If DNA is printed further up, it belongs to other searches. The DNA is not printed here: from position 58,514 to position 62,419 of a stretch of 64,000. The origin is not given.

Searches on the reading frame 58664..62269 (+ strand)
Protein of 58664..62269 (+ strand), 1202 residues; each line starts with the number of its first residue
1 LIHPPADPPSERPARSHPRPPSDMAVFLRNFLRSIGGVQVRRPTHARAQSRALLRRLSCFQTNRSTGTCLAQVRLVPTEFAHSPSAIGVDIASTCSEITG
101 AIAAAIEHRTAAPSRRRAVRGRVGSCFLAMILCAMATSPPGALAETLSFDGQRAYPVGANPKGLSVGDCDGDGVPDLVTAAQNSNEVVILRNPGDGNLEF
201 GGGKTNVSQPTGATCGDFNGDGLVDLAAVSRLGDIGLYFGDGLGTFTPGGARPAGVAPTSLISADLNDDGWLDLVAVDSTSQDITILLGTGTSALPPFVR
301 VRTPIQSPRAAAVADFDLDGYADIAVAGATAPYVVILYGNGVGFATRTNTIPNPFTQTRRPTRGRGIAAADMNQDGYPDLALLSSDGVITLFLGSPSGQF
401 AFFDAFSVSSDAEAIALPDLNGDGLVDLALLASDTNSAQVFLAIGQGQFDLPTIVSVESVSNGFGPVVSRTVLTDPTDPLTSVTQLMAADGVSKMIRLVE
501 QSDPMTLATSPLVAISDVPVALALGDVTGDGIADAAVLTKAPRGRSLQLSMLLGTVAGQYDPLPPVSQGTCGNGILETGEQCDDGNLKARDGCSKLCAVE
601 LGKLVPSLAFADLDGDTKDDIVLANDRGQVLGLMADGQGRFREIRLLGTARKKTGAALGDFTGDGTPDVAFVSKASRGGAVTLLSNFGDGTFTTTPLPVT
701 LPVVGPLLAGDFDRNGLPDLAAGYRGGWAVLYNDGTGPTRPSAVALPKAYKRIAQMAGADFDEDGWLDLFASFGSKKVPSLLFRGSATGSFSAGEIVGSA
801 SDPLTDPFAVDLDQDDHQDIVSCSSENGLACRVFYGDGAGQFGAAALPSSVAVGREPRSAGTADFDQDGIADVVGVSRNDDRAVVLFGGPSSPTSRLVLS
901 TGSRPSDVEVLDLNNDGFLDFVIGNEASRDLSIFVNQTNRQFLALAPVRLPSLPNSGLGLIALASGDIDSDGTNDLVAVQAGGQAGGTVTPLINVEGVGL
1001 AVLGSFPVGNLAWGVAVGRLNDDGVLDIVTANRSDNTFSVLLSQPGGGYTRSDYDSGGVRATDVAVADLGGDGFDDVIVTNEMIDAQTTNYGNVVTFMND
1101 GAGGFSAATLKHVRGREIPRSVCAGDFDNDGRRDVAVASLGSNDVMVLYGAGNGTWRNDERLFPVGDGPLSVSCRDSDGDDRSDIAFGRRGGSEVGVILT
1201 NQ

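Call 26: search_protein_families(library=pfam, proteins=[window:58664-62269:+], max_evalue=0.001)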
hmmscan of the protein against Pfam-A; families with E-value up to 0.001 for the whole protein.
window:58664-62269:+ (1202 aa): 3 families
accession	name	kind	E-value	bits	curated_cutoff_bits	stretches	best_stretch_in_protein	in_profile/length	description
PF13517.12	FG-GAP_3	-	7.6e-91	299.1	26.9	15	168-227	1-60/61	FG-GAP-like repeat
PF01839.29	FG-GAP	-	7.1e-43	144.3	22.1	1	1120-1149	3-27/37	FG-GAP repeat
PF13948.11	DUF4215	-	1.7e-06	28.7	27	1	570-597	20-46/47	Domain of unknown function (DUF4215)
